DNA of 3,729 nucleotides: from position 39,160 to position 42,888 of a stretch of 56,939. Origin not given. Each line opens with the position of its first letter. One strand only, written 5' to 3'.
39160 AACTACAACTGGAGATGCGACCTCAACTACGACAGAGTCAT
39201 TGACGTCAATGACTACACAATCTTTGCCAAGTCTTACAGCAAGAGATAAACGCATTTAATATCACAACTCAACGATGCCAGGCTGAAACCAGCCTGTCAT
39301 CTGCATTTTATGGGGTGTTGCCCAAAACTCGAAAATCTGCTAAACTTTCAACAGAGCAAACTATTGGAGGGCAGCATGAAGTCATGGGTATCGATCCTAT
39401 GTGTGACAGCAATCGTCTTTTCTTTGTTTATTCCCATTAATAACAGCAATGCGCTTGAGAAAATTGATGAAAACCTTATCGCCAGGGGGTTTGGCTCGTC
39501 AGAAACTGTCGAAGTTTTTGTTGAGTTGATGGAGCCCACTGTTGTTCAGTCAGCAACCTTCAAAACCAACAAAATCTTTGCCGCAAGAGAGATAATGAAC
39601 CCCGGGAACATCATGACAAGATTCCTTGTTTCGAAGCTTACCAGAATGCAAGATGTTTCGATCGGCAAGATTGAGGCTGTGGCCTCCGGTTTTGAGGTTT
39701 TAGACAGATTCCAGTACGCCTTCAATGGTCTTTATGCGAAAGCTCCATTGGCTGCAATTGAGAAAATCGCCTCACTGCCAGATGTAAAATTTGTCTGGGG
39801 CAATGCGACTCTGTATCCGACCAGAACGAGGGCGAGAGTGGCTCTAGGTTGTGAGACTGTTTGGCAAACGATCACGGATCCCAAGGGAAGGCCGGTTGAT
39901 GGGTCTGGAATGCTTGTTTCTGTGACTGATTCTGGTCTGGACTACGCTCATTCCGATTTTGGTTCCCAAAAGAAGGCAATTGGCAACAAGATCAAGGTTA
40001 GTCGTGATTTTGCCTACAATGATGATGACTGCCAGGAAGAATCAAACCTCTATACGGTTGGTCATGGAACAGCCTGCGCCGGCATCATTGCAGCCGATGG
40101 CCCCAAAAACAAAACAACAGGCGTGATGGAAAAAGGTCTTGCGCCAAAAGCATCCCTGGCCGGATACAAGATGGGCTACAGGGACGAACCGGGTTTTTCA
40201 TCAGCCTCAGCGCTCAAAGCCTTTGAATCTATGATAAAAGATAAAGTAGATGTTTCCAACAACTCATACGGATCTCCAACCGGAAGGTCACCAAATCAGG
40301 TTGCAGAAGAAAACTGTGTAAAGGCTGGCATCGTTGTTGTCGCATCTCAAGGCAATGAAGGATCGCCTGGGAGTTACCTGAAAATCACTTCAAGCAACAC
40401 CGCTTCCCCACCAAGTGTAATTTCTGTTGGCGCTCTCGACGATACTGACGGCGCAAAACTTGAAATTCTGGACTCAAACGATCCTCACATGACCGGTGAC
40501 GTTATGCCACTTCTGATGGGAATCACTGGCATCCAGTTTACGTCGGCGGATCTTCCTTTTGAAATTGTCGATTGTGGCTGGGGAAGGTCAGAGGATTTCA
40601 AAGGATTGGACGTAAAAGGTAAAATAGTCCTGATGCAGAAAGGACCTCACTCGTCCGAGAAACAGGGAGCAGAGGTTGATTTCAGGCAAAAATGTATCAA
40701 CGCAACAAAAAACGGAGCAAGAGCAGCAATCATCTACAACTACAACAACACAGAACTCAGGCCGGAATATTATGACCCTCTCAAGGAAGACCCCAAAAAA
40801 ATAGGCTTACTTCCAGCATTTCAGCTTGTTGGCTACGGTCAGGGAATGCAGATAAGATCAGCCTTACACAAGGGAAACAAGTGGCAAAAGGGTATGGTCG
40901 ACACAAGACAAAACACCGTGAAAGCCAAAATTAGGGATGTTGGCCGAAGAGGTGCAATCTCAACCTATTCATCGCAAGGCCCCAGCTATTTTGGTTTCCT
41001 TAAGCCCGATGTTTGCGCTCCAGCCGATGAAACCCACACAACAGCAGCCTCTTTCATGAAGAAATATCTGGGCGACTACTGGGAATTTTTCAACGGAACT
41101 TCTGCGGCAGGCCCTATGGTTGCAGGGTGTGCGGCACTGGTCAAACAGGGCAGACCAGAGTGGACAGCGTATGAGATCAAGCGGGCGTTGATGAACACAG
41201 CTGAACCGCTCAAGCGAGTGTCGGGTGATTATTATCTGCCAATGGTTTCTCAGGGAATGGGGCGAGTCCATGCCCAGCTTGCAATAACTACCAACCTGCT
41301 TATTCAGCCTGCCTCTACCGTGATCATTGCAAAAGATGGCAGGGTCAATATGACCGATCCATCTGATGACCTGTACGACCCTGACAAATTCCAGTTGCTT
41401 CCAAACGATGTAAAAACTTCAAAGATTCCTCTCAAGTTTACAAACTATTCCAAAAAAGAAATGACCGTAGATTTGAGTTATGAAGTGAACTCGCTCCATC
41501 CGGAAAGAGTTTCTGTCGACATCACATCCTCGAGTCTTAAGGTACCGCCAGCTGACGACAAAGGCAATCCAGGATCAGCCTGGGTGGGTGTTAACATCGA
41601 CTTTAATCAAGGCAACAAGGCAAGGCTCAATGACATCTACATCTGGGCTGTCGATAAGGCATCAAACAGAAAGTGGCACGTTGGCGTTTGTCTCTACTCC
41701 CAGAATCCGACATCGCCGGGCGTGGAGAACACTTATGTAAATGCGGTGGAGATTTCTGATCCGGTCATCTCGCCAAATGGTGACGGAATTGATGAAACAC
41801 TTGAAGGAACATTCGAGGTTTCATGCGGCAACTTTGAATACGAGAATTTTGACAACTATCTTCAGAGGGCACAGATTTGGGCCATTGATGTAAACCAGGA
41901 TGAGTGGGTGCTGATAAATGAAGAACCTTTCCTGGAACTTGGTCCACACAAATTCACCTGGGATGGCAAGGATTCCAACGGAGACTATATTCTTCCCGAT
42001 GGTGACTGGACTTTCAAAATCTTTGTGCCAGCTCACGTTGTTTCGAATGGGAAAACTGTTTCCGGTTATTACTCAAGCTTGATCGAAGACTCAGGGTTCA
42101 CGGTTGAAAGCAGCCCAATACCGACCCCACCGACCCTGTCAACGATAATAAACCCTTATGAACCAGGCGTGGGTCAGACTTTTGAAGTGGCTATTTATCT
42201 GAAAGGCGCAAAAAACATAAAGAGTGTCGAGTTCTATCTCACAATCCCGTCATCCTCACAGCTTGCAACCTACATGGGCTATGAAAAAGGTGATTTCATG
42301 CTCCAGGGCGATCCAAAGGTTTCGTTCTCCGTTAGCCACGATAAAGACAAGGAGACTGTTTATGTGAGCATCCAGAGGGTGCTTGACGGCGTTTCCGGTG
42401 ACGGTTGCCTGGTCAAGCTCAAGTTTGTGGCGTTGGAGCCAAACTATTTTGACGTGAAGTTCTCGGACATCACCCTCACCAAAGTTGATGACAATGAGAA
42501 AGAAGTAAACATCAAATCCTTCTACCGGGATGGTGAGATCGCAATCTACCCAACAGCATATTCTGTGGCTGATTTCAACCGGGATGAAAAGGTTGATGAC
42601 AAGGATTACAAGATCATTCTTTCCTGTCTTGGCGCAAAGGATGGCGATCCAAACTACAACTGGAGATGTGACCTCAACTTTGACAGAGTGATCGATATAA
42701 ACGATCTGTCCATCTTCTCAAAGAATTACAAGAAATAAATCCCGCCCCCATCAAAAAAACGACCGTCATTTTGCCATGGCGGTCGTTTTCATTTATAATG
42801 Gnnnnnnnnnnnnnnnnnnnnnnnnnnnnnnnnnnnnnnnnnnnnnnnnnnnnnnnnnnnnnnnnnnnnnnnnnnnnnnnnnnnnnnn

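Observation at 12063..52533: Cohesin-dockerin style surface assembly loaded with proteases instead of glycoside hydrolases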

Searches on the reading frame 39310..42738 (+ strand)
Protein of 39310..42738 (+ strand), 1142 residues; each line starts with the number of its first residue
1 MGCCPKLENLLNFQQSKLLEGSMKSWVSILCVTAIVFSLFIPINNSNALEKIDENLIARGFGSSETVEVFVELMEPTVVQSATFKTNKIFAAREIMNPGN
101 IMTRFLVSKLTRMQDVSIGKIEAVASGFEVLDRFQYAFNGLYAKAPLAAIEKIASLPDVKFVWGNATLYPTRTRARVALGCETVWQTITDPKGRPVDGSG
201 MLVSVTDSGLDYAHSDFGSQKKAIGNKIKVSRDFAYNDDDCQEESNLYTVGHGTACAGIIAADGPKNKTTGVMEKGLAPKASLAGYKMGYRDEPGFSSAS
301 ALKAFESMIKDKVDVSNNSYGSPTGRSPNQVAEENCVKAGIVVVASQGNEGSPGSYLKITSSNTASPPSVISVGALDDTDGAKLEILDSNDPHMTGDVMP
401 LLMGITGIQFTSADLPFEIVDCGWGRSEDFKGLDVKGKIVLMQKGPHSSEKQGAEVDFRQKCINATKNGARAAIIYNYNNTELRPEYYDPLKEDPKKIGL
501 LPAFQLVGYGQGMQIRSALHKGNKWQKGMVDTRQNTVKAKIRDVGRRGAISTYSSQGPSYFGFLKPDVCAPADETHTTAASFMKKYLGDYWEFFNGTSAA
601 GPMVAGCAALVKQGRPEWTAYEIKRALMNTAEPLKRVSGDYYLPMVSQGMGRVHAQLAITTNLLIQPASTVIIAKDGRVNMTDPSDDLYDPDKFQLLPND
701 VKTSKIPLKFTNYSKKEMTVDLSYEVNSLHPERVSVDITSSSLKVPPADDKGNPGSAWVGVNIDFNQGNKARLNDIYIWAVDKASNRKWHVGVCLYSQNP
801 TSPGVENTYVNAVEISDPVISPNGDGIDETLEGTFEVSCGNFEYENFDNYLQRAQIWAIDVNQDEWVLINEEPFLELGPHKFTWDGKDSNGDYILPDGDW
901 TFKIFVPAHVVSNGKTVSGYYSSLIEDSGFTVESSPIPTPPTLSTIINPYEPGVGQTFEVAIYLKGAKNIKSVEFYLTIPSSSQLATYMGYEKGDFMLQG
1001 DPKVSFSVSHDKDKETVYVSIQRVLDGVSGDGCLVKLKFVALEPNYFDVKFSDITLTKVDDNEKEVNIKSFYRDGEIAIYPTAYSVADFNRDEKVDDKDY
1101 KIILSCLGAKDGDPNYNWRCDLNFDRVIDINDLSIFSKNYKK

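Call 4: search_protein_families(library=pfam, proteins=[window:39310-42738:+], max_evalue=0.01)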
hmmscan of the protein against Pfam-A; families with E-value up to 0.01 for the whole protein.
window:39310-42738:+ (1142 aa): 5 families
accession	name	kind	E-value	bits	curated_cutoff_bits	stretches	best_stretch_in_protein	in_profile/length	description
PF00082.27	Peptidase_S8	-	2.6e-48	165.2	21.8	1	198-634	1-276/288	Subtilase family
PF02225.27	PA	-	4.2e-10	40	23.9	1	426-492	19-74/95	PA domain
PF00404.24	Dockerin_1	-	0.00099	19.7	22.9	1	1087-1136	2-52/57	Dockerin type I domain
PF00963.24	Cohesin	-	0.0013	19.4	24.1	1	954-1077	12-137/139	Cohesin domain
PF13860.13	FlgD_ig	-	0.0035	17.7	27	0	878-904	48-73/79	FlgD Ig-like domain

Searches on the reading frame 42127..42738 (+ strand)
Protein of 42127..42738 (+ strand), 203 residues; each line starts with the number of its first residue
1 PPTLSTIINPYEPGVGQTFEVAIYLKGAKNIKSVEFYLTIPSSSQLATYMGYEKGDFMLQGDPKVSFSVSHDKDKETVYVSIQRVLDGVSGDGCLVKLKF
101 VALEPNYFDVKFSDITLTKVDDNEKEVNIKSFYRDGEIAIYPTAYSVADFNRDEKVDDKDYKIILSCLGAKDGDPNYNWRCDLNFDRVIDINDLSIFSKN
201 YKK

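Call 12: search_protein_families(library=pfam, proteins=[window:42127-42738:+], max_evalue=10)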
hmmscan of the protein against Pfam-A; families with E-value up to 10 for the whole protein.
window:42127-42738:+ (203 aa): 3 families
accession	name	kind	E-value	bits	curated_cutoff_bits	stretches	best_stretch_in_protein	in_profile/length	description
PF00963.24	Cohesin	-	3.1e-05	24.6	24.1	1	15-138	12-137/139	Cohesin domain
PF00404.24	Dockerin_1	-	8.7e-05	23.1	22.9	1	148-197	2-52/57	Dockerin type I domain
PF18732.6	HEPN_AbiA_CTD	-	0.063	13.7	27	1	105-141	37-73/132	HEPN like, Abia C-terminal domain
